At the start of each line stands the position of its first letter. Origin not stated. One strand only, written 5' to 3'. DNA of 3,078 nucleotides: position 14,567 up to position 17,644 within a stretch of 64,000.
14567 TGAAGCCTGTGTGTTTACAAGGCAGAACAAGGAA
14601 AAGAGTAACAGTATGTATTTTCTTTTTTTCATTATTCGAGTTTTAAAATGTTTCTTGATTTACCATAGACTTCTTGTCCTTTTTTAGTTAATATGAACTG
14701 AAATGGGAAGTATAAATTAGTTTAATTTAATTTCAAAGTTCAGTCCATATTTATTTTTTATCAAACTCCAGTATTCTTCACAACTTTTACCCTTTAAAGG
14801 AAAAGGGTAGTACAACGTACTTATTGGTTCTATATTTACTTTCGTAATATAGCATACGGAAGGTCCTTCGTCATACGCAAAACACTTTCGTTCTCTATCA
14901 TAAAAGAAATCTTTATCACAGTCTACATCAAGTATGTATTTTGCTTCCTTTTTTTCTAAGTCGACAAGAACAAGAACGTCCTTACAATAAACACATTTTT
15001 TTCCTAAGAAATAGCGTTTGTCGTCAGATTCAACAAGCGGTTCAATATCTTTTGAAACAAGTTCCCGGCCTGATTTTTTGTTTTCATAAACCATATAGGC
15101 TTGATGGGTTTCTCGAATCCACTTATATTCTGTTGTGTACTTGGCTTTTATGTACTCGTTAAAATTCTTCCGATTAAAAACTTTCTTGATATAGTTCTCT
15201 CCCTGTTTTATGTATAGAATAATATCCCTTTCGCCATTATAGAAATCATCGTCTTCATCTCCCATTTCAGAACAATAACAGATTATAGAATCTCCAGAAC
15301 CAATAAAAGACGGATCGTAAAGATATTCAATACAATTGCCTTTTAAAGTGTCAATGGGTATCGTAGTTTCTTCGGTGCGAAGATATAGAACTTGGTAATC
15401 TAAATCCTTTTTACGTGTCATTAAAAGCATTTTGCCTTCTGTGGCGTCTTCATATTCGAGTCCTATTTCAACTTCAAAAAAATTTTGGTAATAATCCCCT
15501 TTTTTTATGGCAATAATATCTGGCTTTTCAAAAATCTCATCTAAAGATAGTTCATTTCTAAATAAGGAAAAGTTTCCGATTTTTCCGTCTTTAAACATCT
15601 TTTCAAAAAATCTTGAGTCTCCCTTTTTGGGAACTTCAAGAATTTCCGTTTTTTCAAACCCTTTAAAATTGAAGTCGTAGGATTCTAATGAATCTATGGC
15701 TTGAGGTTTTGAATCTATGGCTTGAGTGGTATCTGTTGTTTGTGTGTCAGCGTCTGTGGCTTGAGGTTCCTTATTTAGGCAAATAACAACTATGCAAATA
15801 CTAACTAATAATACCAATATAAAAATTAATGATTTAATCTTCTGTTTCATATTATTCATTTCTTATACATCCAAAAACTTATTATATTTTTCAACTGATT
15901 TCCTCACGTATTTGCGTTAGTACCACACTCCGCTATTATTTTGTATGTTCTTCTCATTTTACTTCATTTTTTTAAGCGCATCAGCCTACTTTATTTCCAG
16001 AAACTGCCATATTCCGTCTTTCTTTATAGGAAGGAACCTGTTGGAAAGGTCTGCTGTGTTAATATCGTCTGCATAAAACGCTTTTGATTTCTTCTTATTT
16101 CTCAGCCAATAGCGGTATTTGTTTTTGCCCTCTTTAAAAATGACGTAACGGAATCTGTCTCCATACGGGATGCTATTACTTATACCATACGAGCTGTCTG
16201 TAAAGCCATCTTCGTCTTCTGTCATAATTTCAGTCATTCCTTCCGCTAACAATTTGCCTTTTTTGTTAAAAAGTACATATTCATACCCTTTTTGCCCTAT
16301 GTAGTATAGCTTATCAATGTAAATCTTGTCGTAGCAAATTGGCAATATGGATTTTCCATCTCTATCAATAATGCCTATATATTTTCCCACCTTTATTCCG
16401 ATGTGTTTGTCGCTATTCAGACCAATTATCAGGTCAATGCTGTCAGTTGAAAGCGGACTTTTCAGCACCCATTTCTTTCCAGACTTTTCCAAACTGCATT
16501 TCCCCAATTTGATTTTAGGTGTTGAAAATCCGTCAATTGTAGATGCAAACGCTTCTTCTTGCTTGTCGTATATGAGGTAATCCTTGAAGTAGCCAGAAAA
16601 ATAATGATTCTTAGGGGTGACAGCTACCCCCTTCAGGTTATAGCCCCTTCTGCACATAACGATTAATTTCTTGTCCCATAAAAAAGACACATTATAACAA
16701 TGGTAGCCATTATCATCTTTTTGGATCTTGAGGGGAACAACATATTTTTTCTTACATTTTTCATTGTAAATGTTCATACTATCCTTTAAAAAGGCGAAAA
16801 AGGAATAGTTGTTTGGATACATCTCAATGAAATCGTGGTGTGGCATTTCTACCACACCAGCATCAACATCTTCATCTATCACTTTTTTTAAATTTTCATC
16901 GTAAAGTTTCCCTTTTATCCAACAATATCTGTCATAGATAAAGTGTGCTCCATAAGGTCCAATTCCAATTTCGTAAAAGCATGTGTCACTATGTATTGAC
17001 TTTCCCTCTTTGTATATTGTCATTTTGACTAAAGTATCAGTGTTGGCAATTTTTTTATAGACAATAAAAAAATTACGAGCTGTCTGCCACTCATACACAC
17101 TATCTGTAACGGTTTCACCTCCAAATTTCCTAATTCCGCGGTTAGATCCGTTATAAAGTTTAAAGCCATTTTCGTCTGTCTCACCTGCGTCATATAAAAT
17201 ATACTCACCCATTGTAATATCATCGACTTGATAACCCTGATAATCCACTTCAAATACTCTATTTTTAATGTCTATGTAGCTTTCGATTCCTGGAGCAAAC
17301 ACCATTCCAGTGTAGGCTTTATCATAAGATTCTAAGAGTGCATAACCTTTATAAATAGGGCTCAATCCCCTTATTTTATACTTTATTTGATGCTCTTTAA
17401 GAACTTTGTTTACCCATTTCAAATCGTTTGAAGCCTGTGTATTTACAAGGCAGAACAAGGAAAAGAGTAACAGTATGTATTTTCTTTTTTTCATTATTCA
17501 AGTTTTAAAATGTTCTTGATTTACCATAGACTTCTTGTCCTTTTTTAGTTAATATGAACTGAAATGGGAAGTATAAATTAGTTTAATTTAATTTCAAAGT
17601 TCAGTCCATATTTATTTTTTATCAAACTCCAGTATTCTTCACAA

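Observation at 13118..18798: Tandem two-gene cassette with near-identical flanks and a strongly diverged core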

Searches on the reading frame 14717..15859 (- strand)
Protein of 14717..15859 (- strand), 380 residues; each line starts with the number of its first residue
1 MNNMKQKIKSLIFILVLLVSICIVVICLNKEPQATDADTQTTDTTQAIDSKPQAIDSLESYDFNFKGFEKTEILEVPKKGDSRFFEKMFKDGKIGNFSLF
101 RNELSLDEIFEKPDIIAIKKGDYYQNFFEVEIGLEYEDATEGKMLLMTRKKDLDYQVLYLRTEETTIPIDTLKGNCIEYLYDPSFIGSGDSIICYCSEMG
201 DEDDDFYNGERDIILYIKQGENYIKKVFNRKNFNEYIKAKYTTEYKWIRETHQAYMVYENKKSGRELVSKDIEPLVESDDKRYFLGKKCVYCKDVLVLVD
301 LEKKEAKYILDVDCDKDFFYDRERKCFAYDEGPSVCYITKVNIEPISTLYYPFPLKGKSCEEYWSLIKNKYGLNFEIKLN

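Call 4: search_protein_families(library=pfam, proteins=[window:14717-15859:-], max_evalue=1)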
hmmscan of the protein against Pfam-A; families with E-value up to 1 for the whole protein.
window:14717-15859:- (380 aa): 0 families

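Call 5: search_protein_families(library=ncbifam, proteins=[window:14717-15859:-], max_evalue=1)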
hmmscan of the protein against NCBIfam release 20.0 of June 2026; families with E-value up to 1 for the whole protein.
window:14717-15859:- (380 aa): 3 families
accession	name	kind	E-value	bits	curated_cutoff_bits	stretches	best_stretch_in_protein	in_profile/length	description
NF045961.1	MAG5150_fam_LP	equivalog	0.011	15.1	80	1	4-97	1-95/331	MAG5150 family histidine triad lipoprotein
NF050142.1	PG1828_fam_lipo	equivalog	0.021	15.6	50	1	9-57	2-50/59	PG1828 family lipoprotein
NF033900.0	T4SS_IcmE_DotG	equivalog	0.046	11.7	750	1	1-61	1-61/1008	type IVB secretion system protein DotG/IcmE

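Call 9: find_homologous_proteins(query=window:14717-15859:-)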
Query window:14717-15859:- (380 aa): 9 proteins with E <= 0.001 among 2581 candidates.
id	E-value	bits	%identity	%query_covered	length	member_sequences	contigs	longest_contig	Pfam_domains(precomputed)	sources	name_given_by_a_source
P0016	1.5e-245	832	97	100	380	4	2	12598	-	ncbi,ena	-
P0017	2.9e-244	828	100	96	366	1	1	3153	-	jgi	-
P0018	1.2e-227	773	91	100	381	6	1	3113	-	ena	-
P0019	3.5e-205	699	84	100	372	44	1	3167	-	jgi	-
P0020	2.3e-176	605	83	85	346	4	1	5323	-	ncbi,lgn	-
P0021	8.6e-168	576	75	94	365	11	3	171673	-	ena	-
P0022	3.3e-165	568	71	100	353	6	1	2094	-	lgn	-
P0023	1.8e-124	434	83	62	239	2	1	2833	-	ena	-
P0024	1.2e-119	418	80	64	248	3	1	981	-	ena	-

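Call 10: find_encoding_contigs(protein=P0021, flank=10000, max_places=4)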
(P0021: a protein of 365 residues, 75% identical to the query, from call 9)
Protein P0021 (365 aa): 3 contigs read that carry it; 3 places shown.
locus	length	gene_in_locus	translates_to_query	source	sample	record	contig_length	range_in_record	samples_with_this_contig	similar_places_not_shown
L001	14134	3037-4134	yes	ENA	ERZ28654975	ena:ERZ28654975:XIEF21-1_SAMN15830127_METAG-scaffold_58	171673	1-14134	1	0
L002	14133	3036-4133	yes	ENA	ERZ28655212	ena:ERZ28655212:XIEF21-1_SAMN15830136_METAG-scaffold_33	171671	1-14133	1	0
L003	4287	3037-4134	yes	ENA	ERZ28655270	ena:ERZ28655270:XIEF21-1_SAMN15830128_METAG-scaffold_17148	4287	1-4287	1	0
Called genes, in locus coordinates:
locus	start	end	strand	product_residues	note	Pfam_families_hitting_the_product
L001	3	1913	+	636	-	?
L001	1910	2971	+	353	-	-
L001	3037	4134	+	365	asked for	-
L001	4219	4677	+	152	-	-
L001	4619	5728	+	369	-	-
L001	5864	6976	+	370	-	-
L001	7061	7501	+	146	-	-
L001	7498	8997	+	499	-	-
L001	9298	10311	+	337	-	-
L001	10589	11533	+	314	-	-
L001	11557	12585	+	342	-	-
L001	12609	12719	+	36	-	-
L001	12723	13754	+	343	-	-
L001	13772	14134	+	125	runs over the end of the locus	-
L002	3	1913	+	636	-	?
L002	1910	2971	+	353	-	-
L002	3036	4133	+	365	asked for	-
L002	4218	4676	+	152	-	-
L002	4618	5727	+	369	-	-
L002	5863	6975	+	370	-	-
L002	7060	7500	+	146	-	-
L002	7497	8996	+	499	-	-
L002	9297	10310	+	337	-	-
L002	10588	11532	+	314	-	-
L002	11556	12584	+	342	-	-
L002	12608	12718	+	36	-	-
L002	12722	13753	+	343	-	-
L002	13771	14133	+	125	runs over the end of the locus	-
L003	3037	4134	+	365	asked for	-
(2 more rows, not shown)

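Call 19: search_protein_families(library=pfam, proteins=[L001:3-1913:+, L001:9298-10311:+, L001:10589-11533:+, L001:11557-12585:+], max_evalue=1)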
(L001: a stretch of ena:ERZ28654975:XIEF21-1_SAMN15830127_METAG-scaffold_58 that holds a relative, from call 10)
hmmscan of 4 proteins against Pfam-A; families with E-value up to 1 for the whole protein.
L001:3-1913:+ (636 aa): 9 families
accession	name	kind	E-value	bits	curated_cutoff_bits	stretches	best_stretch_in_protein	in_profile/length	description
PF05572.19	Peptidase_M43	-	1.2e-08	35.5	23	2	543-577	54-88/152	Pregnancy-associated plasma protein-A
PF13583.11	Reprolysin_4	-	4.2e-06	27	22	1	533-589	112-166/203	Metallo-peptidase family M12B Reprolysin-like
PF13582.12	Reprolysin_3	-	0.00011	23.2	22.4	1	527-574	75-123/123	Metallo-peptidase family M12B Reprolysin-like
PF13688.12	Reprolysin_5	-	0.00019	22.2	27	1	554-577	138-161/196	Metallo-peptidase family M12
PF00413.30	Peptidase_M10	-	0.059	13.7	24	1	553-598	103-149/159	Matrixin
PF18589.7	ObR_Ig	-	0.063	14.2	25.8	1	143-215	8-73/105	Obesity receptor immunoglobulin like domain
PF06114.19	Peptidase_M78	-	0.14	12.4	22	0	32-44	42-54/123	IrrE N-terminal-like domain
PF13574.12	Reprolysin_2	-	0.21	11.9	27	0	550-578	114-146/195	Metallo-peptidase family M12B Reprolysin-like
PF22012.2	TSLPR_D1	-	0.27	11.8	27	0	201-245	32-76/82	Cytokine receptor-like factor 2, domain 1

L001:9298-10311:+ (337 aa): 0 families

L001:10589-11533:+ (314 aa): 0 families

L001:11557-12585:+ (342 aa): 0 families

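Call 26: predict_structure(alignment_id=A2)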
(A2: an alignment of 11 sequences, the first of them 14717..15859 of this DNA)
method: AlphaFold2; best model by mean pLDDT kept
length: 380 residues; sequences in the alignment: 11
mean_pLDDT: 33.6   pTM: 0.22
mean pLDDT of the five models: 33.6, 32.7, 32.2, 31.6, 31.2
residues with pLDDT >= 90: 0; 70-90: 11; 50-70: 23; < 50: 346
segments of 3 or more residues with pLDDT < 50: 27-360, 370-380
pLDDT, mean of each block of 10 residues (from residue 1): 64 73 51 27 25 25 25 29 42 32 32 31 28 25 26 26 25 24 25 28 30 41 41 44 29 25 25 22 25 32 33 39 38 28 27 38 54 41
secondary structure, 60 per line:
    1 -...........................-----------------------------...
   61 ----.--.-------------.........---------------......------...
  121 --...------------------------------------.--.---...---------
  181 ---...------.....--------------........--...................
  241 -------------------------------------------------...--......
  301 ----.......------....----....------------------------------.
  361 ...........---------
elements in order: H2-28 H82-90 H106-111 E118-120 E123-125 E184-186 E193-197 E212-219 E222-229 H230-240 E290-292 E295-300 E305-311 E318-321 E326-329 H360-371

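Call 42: search_protein_representatives(alignment_id=A2)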
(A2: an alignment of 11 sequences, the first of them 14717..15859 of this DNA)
Query: 11 sequences, 380 profile positions. Proteins with E-value up to 0.001 (for the whole library): 6; up to 1e-10: 1; up to 1e-30: 1. The best 6 are listed.
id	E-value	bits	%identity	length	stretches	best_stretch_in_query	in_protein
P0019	3.3e-232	786.6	-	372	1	1-380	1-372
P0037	1.8e-08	50.2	-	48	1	1-41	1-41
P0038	5.2e-06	42.1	-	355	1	127-349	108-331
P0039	3.0e-05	39.6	-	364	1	151-348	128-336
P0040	3.7e-05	39.3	-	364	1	262-339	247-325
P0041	5.8e-04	35.4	-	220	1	262-340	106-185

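Call 45: find_encoding_contigs(protein=P0039, flank=6000, max_places=3)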
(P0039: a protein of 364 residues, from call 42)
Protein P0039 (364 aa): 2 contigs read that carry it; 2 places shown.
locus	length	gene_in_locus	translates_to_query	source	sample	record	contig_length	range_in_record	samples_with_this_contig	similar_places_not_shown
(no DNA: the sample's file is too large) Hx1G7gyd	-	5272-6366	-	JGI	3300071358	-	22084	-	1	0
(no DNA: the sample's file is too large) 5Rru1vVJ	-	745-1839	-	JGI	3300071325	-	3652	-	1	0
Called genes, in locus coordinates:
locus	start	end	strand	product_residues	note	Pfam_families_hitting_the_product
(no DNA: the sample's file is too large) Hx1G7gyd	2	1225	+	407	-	?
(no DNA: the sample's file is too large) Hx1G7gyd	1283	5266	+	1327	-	-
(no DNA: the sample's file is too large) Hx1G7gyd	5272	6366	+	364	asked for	-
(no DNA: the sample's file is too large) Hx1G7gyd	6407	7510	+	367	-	-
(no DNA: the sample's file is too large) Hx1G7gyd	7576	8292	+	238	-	-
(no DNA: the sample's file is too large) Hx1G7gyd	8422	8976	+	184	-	-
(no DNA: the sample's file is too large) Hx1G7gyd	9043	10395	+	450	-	PF18911:PKD_4 (faint), PF18981:InlK_D3 (faint), PF00801:PKD (weak)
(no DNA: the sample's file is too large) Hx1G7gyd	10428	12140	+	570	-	-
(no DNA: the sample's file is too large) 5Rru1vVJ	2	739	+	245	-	?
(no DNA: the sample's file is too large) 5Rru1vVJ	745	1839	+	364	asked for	-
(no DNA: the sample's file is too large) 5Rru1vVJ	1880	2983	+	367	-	-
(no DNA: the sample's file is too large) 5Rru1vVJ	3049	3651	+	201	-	?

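Call 46: find_encoding_contigs(protein=P0040, flank=6000, max_places=3)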
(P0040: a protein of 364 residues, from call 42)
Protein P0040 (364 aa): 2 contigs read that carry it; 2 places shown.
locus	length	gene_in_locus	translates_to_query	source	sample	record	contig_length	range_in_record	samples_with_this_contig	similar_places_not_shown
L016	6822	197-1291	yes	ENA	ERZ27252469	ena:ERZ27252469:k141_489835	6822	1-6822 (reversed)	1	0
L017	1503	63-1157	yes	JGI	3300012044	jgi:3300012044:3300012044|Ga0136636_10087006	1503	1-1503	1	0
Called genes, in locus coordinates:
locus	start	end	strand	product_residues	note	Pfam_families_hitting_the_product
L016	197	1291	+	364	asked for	-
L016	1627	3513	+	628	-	PF01609:DDE_Tnp_1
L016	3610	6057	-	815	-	PF01588:tRNA_bind, PF03483:B3_4, PF03484:B5, PF17759:tRNA_synthFbeta, PF03147:FDX-ACB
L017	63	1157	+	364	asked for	-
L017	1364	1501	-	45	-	?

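Call 47: find_encoding_contigs(protein=P0020, flank=6000, max_places=4)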
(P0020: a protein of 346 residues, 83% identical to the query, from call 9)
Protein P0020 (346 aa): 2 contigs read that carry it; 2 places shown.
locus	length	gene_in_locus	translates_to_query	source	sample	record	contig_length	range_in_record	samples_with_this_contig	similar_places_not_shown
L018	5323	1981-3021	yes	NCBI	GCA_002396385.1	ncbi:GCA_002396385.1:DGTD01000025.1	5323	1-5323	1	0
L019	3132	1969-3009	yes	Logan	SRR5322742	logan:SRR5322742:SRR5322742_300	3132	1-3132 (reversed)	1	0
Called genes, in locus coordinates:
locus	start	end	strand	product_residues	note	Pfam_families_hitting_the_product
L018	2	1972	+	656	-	?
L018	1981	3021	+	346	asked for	-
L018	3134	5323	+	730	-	?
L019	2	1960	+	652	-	?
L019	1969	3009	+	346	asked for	-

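Call 50: search_protein_families(library=pfam, proteins=[L018:2-1969:+, L018:3134-5323:+, P0038, P0039, P0040], max_evalue=1)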
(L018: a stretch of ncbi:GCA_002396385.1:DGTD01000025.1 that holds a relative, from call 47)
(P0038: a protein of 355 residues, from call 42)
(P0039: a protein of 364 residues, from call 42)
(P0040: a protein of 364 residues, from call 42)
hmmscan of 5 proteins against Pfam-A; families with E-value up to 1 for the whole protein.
L018:2-1969:+ (656 aa): 0 families

L018:3134-5323:+ (730 aa): 0 families

P0038 (355 aa): 2 families
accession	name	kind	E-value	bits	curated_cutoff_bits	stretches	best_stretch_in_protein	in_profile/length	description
PF13717.11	Zn_ribbon_4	-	0.0018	18.6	30.3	1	187-210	12-35/36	zinc-ribbon domain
PF24759.1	C2HC_ASCIZ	-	0.26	11.8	25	1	200-210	1-11/25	ASCIZ third C2HC zinc finger domain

P0039 (364 aa): 0 families

P0040 (364 aa): 1 family
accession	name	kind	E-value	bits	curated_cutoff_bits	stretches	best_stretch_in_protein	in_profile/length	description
PF11119.13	DUF2633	-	0.14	12.5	25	1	3-21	12-30/43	Protein of unknown function (DUF2633)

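Call 57: search_protein_families(library=padloc, proteins=[window:14717-15859:-], max_evalue=0.1)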
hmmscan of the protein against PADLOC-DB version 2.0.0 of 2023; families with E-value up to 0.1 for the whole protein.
window:14717-15859:- (380 aa): 0 families

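Call 58: search_protein_families(library=phrogs, proteins=[window:14717-15859:-], max_evalue=0.1)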
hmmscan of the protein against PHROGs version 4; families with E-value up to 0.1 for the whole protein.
window:14717-15859:- (380 aa): 1 family
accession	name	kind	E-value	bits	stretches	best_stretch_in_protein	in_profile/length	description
phrog_20143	-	unknown function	0.017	16.4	1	1-64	1-65/97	-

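Call 60: find_related_loci(query=A2, collection=metagenome_contigs, flank=8000)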
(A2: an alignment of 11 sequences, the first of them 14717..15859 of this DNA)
Query A2 (380 aa) in metagenome_contigs; peptide patterns used: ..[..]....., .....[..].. (x = any residue, [..] = any of these).
98 stretches matched a pattern; 4 encode a relative of the query (tblastn E <= 1e-3); 4 distinct loci.
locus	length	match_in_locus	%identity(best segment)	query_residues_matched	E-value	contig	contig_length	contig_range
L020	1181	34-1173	100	1-380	0e+0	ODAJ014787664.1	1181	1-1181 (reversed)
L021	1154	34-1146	84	1-380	0e+0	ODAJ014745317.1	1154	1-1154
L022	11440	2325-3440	81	1-379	6e-177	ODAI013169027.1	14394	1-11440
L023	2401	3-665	98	160-380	1e-152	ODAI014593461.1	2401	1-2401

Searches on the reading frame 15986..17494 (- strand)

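Call 4: search_protein_families(library=pfam, proteins=[window:15986-17494:-], max_evalue=1)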
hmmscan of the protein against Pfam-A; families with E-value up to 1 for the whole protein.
window:15986-17494:- (502 aa): 0 families

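Call 5: search_protein_families(library=ncbifam, proteins=[window:15986-17494:-], max_evalue=1)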
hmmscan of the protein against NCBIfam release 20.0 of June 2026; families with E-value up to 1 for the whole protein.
window:15986-17494:- (502 aa): 0 families

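Call 57: search_protein_families(library=padloc, proteins=[window:15986-17494:-], max_evalue=0.1)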
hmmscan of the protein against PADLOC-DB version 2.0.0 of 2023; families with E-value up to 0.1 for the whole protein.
window:15986-17494:- (502 aa): 0 families

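Call 58: search_protein_families(library=phrogs, proteins=[window:15986-17494:-], max_evalue=0.1)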
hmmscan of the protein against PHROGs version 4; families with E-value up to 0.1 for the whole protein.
window:15986-17494:- (502 aa): 1 family
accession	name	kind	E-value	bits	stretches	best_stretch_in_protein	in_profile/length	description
phrog_899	-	unknown function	0.089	13.8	0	166-204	44-81/221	-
